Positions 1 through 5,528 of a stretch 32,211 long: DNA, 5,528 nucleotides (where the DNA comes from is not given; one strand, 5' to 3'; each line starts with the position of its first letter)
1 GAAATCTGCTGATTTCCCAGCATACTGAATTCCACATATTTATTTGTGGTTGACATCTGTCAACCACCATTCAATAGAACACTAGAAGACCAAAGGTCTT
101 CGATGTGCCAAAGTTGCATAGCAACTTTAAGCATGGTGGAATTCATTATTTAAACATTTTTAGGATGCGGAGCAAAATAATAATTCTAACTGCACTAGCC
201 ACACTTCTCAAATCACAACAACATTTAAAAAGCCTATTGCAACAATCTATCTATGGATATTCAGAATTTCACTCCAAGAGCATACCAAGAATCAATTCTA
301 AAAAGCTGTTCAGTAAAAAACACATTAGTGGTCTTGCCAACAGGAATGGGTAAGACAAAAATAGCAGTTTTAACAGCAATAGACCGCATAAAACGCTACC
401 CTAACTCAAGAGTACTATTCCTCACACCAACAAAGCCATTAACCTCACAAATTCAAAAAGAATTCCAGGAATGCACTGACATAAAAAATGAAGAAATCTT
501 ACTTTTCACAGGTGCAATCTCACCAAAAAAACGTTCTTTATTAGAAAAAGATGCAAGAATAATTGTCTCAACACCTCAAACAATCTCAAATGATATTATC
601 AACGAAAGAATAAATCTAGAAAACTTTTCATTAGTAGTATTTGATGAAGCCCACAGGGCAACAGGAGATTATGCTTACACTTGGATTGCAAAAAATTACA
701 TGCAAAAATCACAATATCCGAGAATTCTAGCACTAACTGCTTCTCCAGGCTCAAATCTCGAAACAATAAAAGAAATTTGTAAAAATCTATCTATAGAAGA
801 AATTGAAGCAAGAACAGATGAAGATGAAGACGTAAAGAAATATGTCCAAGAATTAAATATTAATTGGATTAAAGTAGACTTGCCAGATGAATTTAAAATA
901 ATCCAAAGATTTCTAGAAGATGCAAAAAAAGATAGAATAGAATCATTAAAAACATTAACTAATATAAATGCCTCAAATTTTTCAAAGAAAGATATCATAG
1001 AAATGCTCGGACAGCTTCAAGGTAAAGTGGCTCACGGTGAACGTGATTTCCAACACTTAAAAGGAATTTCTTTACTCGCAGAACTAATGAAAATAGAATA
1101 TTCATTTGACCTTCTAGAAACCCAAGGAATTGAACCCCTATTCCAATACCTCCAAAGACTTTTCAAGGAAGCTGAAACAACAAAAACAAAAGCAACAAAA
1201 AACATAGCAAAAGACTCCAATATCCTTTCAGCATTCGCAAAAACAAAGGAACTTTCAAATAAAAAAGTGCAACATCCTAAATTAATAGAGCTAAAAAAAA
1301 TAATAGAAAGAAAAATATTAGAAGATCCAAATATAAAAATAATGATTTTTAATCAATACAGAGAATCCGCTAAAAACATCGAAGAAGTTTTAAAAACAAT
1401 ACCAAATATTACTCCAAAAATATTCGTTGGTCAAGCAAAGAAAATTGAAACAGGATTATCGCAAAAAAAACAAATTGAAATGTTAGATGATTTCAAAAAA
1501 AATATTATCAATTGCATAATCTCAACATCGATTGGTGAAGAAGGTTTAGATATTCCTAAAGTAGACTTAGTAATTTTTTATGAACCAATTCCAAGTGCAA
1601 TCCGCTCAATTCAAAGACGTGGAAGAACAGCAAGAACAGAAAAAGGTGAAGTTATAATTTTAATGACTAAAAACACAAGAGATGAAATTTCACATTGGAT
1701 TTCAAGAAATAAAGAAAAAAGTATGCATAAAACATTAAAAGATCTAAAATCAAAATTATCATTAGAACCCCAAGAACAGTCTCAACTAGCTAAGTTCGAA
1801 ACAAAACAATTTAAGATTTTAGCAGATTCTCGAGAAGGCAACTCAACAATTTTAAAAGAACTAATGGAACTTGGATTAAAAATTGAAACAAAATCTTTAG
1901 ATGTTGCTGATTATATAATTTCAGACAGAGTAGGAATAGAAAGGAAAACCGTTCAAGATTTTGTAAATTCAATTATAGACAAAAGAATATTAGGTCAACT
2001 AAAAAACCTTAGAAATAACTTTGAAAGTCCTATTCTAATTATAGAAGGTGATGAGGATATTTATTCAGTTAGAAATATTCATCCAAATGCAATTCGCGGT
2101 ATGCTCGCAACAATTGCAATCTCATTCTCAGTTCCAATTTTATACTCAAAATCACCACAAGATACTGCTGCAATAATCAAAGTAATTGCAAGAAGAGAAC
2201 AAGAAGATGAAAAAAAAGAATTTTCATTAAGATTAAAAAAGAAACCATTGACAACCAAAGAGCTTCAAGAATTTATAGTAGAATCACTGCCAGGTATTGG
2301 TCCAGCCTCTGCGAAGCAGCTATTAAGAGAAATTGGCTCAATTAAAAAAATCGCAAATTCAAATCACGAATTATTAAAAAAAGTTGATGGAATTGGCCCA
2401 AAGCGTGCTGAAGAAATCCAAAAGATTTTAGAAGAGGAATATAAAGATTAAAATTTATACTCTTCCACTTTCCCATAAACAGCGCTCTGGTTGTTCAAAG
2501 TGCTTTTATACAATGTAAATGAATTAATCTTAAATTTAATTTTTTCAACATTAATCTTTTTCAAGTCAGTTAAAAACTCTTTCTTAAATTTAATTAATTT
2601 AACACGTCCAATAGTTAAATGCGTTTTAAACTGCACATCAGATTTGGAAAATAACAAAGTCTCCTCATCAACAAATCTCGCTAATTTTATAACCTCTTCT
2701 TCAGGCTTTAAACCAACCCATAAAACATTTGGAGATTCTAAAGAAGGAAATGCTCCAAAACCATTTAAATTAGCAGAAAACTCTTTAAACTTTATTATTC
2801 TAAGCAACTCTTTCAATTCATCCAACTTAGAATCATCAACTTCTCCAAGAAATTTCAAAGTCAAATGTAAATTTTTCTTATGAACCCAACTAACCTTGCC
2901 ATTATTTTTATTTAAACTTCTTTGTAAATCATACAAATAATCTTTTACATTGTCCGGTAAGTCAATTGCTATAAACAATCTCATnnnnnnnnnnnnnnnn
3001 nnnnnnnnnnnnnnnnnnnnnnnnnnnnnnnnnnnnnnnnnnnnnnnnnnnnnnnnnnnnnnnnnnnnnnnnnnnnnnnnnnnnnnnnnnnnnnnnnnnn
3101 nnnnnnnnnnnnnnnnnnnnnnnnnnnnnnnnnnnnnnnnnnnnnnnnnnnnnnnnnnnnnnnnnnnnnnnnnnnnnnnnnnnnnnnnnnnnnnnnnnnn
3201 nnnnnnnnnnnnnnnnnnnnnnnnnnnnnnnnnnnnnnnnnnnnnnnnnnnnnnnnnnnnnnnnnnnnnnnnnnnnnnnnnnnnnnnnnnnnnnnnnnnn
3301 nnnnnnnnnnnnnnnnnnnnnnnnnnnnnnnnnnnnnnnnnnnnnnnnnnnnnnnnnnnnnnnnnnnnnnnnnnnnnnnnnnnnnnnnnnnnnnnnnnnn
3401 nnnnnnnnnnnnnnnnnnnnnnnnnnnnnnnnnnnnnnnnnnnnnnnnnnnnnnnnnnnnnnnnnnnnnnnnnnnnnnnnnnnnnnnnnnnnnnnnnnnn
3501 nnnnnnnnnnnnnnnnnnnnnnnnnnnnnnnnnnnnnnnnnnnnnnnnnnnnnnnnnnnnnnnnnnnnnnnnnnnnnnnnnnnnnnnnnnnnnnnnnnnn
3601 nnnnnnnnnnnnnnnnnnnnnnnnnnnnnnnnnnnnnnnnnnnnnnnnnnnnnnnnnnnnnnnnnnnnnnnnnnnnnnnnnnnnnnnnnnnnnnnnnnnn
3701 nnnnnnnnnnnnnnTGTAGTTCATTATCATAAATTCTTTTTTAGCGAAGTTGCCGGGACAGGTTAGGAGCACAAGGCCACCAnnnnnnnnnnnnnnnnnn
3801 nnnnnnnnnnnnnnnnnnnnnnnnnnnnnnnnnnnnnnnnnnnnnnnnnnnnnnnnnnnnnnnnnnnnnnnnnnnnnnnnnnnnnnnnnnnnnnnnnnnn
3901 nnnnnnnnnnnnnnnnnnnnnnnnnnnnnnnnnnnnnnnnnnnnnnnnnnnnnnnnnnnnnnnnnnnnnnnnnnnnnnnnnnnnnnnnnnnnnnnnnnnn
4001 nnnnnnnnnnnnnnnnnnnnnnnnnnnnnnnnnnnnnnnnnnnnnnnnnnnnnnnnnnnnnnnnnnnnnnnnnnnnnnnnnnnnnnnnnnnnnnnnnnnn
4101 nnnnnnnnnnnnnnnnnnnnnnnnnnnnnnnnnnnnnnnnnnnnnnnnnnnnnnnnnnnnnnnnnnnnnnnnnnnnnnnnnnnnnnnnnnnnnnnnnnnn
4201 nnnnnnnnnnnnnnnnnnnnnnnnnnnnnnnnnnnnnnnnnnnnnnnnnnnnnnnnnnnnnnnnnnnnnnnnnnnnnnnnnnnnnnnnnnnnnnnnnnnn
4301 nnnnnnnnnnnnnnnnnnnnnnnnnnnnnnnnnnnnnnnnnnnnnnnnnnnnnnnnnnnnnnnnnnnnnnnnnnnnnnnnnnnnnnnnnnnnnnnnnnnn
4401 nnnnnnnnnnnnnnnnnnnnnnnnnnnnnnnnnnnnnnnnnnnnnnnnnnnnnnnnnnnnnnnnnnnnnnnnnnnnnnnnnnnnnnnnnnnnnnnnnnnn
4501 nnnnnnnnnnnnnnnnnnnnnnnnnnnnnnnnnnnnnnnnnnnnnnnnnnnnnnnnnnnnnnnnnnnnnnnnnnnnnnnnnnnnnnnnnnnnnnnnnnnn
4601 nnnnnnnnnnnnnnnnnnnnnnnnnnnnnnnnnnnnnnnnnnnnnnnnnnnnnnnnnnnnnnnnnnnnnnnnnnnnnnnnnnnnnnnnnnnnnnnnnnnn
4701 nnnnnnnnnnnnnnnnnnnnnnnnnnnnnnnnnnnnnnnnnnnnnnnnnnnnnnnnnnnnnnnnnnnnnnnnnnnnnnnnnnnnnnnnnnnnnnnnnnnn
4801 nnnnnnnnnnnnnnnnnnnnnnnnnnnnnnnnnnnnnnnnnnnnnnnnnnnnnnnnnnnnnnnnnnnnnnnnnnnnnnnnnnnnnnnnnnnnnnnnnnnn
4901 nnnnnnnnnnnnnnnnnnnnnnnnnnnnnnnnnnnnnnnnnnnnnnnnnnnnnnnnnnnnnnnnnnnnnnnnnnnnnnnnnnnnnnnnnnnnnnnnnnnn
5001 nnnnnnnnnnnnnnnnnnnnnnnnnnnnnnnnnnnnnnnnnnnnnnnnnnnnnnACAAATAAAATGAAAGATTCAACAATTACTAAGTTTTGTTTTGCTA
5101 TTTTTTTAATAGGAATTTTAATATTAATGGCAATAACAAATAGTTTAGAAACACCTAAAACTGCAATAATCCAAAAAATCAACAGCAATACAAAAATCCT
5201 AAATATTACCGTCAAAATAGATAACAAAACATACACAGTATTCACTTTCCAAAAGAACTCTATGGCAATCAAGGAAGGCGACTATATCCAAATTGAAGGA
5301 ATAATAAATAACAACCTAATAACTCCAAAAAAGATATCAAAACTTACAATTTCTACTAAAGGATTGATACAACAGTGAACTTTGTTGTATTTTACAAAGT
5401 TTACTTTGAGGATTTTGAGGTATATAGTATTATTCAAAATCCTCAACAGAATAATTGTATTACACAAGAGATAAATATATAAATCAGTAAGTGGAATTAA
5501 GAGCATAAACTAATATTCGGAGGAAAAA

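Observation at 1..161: Third, diverged copy at the window start keeps both hairpins through compensatory substitutions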

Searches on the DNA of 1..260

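Call 12: search_rna_families(source=window, start=1, end=260, threshold=evalue, max_evalue=10)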
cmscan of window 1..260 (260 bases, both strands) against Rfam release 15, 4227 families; matches with E-value up to 10: 2.
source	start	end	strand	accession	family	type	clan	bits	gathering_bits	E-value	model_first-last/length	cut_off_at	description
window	13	75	-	RF00592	SNORD78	Gene; snRNA; snoRNA; CD-box;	CL00051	14.1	38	4.6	1-65/65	no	Small nucleolar RNA SNORD78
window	82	95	+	RF01833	astro_FSE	Cis-reg; frameshift_element;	-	10.8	70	2.9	6-19/55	no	ribosomal frameshift site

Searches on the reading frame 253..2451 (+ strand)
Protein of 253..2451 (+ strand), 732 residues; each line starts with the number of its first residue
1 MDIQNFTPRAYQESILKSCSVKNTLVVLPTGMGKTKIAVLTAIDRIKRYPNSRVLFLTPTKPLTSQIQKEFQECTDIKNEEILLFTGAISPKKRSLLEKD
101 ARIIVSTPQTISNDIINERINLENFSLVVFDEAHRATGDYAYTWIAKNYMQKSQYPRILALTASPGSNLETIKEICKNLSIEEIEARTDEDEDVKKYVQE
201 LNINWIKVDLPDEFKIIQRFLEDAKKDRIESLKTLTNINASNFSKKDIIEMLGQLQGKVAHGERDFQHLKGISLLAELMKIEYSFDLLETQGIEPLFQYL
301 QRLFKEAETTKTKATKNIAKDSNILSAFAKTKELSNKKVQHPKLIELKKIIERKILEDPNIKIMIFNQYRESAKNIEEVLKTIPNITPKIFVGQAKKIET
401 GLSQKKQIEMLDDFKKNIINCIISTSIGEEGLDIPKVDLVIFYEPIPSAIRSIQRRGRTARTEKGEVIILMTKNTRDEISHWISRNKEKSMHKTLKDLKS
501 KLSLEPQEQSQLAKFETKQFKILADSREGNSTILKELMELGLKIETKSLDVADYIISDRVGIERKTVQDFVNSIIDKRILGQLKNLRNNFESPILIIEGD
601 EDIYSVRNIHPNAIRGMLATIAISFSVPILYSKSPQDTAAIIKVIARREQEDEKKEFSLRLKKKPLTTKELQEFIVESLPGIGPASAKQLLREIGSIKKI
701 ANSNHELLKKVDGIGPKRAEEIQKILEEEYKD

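Call 15: search_protein_families(library=pfam, proteins=[window:253-2451:+])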
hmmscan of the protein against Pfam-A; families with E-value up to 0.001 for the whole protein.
window:253-2451:+ (732 aa): 9 families
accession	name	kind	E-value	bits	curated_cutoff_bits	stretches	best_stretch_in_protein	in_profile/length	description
PF02732.21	ERCC4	-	2.4e-32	112.2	24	1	525-644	2-139/140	ERCC4 domain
PF00270.35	DEAD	-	2.4e-28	99.4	26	1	11-171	3-166/167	DEAD/DEAH box helicase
PF04851.21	ResIII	-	1.9e-26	93.4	22.5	1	6-165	2-162/164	Type III restriction enzyme, res subunit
PF00271.37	Helicase_C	-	4.1e-21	75.7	23.5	1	348-462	7-109/110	Helicase conserved C-terminal domain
PF21210.2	RNA_helicase_helical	-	3e-14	53.5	27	1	231-324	10-103/108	Putative ATP-dependent RNA helicase, helical bundle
PF14520.12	HHH_5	-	1.8e-11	44.8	27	1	677-726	5-55/57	Helix-hairpin-helix domain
PF12826.13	HHH_2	-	1.4e-07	32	27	1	679-729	8-58/64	Helix-hairpin-helix motif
PF18766.7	SWI2_SNF2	-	3e-07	30.8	26.7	1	22-165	19-155/221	SWI2/SNF2 ATPase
PF00633.29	HHH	-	6.5e-07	29.3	24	0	697-722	2-27/30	Helix-hairpin-helix motif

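Call 16: find_encoding_contigs(protein=window:253-2451:+, flank=10000, max_places=6)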
Protein window:253-2451:+ (732 aa): no gene with exactly this product is on record in the collection.

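Call 27: find_homologous_proteins(query=window:253-2451:+, max_evalue=1e-80)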
Query window:253-2451:+ (732 aa): 7801 proteins with E <= 1e-80 among 8000 candidates; the best 120 are listed.
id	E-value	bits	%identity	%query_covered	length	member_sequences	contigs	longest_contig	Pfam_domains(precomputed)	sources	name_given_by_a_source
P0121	0.0e+0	1568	100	100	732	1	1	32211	PF12826.14,PF00270.36,PF14520.13,PF21210.4,PF02732.22,PF18766.8,PF00271.38,PF00633.30,PF04851.22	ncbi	-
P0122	0.0e+0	1433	90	100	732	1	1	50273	PF12826.14,PF00270.36,PF14520.13,PF21210.4,PF02732.22,PF18766.8,PF00271.38,PF00633.30,PF04851.22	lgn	-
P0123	0.0e+0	1309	83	100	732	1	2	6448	PF12826.14,PF00270.36,PF14520.13,PF21210.4,PF02732.22,PF00271.38,PF04851.22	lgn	-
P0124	0.0e+0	1200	73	100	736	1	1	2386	PF12826.14,PF00270.36,PF14520.13,PF21210.4,PF02732.22,PF18766.8,PF00271.38,PF04851.22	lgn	-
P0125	0.0e+0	1155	71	100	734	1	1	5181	PF12826.14,PF00270.36,PF14520.13,PF21210.4,PF02732.22,PF18766.8,PF00271.38,PF04851.22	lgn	-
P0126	3.9e-286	969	59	100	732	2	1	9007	PF12826.14,PF00270.36,PF14520.13,PF21210.4,PF02732.22,PF18766.8,PF00271.38,PF04851.22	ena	-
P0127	1.0e-280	951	60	97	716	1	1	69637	PF12826.14,PF00270.36,PF14520.13,PF21210.4,PF02732.22,PF18766.8,PF00271.38,PF00633.30,PF04851.22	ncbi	-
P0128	2.4e-276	937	56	100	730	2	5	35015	PF12826.14,PF00270.36,PF14520.13,PF21210.4,PF02732.22,PF00271.38,PF00633.30,PF04851.22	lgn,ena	-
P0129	3.7e-276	936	57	100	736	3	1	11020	PF12826.14,PF00270.36,PF14520.13,PF21210.4,PF02732.22,PF18766.8,PF00271.38,PF00633.30,PF04851.22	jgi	-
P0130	4.4e-273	926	56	100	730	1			PF12826.14,PF00270.36,PF14520.13,PF21210.4,PF02732.22,PF00271.38,PF00633.30,PF04851.22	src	-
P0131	1.6e-271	921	59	100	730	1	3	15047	PF12826.14,PF00270.36,PF14520.13,PF21210.4,PF02732.22,PF18766.8,PF00271.38,PF04851.22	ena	-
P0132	2.4e-270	917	58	100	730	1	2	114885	PF12826.14,PF00270.36,PF14520.13,PF21210.4,PF02732.22,PF00271.38,PF04851.22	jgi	jgi:ERCC4-related helicase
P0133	3.6e-269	913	58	100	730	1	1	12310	PF12826.14,PF00270.36,PF14520.13,PF21210.4,PF02732.22,PF00271.38,PF04851.22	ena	-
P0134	4.9e-268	909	58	100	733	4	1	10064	PF12826.14,PF00270.36,PF14520.13,PF21210.4,PF02732.22,PF00271.38,PF04851.22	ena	-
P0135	5.3e-268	909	57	100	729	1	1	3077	PF12826.14,PF00270.36,PF14520.13,PF21210.4,PF02732.22,PF18766.8,PF00271.38,PF04851.22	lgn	-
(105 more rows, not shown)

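Call 28: find_encoding_contigs(protein=P0122, flank=10000, max_places=3)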
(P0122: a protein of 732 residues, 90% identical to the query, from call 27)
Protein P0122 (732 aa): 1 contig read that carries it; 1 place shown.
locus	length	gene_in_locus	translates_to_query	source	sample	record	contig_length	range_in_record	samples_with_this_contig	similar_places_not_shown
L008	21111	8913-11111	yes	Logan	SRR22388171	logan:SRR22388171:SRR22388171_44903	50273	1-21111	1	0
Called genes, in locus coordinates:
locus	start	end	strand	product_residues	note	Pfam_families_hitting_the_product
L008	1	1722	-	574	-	?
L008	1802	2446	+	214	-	PF00154:RecA_N, PF06745:ATPase (weak), PF08423:Rad51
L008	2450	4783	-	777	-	PF01751:Toprim, PF01131:Topoisom_bac, PF01396:Zn_ribbon_Top1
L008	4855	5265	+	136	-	-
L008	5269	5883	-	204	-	PF00149:Metallophos, PF12850:Metallophos_2, PF14582:Metallophos_3 (faint)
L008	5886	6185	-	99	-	PF06467:zf-FCS (weak)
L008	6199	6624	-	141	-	-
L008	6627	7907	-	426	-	PF02403:Seryl_tRNA_N, PF00587:tRNA-synt_2b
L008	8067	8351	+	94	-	PF22665:WHD_DUF6293 (faint)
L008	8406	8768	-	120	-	-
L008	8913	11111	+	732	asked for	PF00270:DEAD, PF04851:ResIII, PF18766:SWI2_SNF2 (weak), PF21210:RNA_helicase_helical, PF00271:Helicase_C, PF02732:ERCC4, PF12826:HHH_2 (weak), PF14520:HHH_5, +1 more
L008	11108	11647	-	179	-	PF02834:LigT_PEase, PF13563:2_5_RNA_ligase2, PF02834:LigT_PEase (weak)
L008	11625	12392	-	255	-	PF00491:Arginase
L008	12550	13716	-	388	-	PF13191:AAA_16 (faint), PF00004:AAA, PF07728:AAA_5 (faint), PF17862:AAA_lid_3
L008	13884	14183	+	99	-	-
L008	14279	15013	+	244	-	-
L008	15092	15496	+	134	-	-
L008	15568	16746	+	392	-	PF01970:TctA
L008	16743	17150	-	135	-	PF02308:MgtC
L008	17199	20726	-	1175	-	PF03833:PolC_DP2_N, PF24844:PolC_DP2_central, PF24846:PolC_DP2_cat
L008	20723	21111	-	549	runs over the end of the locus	PF00149:Metallophos, PF04042:DNA_pol_E_B (weak)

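Call 29: find_encoding_contigs(protein=P0123, flank=10000, max_places=3)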
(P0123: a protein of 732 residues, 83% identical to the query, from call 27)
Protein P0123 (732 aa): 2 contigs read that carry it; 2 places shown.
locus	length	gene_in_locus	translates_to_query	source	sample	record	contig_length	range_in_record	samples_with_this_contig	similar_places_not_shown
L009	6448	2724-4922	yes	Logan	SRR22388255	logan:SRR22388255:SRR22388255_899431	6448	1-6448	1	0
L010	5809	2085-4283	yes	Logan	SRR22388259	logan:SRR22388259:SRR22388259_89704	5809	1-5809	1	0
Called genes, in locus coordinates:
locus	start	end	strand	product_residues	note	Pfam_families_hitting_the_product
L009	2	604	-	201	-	?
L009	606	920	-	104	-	-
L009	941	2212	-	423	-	PF02403:Seryl_tRNA_N, PF00587:tRNA-synt_2b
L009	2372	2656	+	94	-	-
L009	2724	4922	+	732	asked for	PF00270:DEAD, PF04851:ResIII, PF21210:RNA_helicase_helical, PF00271:Helicase_C, PF02732:ERCC4, PF12826:HHH_2 (weak), PF14520:HHH_5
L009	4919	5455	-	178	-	PF02834:LigT_PEase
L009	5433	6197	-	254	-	PF00491:Arginase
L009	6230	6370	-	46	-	-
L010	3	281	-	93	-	?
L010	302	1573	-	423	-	PF02403:Seryl_tRNA_N, PF00587:tRNA-synt_2b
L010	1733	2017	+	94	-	-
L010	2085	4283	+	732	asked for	PF00270:DEAD, PF04851:ResIII, PF21210:RNA_helicase_helical, PF00271:Helicase_C, PF02732:ERCC4, PF12826:HHH_2 (weak), PF14520:HHH_5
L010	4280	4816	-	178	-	PF02834:LigT_PEase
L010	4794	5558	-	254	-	PF00491:Arginase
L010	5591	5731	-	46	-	-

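Call 30: find_encoding_contigs(protein=P0125, flank=10000, max_places=3)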
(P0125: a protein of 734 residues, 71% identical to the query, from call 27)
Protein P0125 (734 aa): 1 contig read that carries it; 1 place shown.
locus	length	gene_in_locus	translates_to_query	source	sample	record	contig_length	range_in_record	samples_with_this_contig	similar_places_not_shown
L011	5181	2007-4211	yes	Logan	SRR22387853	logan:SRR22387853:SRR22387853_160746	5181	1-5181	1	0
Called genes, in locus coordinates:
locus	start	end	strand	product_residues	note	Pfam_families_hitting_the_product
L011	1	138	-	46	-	?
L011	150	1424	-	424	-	PF02403:Seryl_tRNA_N, PF00587:tRNA-synt_2b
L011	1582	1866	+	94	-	-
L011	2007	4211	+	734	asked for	PF00270:DEAD, PF04851:ResIII, PF18766:SWI2_SNF2, PF21210:RNA_helicase_helical, PF00271:Helicase_C, PF02732:ERCC4, PF12826:HHH_2 (weak), PF14520:HHH_5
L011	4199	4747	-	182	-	PF10469:AKAP7_NLS (weak), PF02834:LigT_PEase, PF13563:2_5_RNA_ligase2, PF02834:LigT_PEase (weak)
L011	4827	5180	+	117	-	PF02675:AdoMet_dc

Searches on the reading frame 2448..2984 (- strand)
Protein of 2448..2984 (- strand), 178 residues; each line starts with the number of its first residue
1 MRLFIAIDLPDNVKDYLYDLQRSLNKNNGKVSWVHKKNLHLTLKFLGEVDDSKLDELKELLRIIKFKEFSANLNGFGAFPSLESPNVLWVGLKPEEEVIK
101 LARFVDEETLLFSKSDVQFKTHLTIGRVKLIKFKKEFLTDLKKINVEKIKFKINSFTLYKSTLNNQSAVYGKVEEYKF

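Call 15: search_protein_families(library=pfam, proteins=[window:2448-2984:-])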
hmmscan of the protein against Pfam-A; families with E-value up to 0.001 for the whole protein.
window:2448-2984:- (178 aa): 3 families
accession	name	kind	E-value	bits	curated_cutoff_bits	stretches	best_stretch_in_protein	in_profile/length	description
PF02834.22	LigT_PEase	-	6.1e-28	97.3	23.3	2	7-89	1-87/87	LigT like Phosphoesterase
PF13563.12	2_5_RNA_ligase2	-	3.3e-10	40.7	27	1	34-161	21-148/152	2'-5' RNA ligase superfamily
PF10469.15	AKAP7_NLS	-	2.6e-05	24.6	24.4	1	4-158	4-177/208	AKAP7 2'5' RNA ligase-like domain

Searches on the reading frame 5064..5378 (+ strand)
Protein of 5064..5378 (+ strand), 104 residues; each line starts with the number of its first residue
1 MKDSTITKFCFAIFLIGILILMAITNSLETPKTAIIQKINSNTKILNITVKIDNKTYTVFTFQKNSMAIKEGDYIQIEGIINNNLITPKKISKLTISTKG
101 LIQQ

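Call 59: search_protein_families(library=pfam, proteins=[window:5064-5378:+], max_evalue=0.01)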
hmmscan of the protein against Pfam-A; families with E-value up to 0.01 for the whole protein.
window:5064-5378:+ (104 aa): 4 families
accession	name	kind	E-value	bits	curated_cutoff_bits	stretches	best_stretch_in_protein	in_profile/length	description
PF18914.6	DUF5666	-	0.0007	20.3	27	1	41-84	9-52/60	Domain of unknown function (DUF5666)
PF22708.2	S1CSD-TOTE-1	-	0.004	17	27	1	33-77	8-50/65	S1/CSD-like domain 1 of the TOTE conflict systems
PF15886.11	CBM39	-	0.0075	16.5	25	1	38-96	33-95/107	Carbohydrate binding domain (family 32)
PF14195.11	DUF4316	-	0.0098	16.1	25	0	71-86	13-28/43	Domain of unknown function (DUF4316)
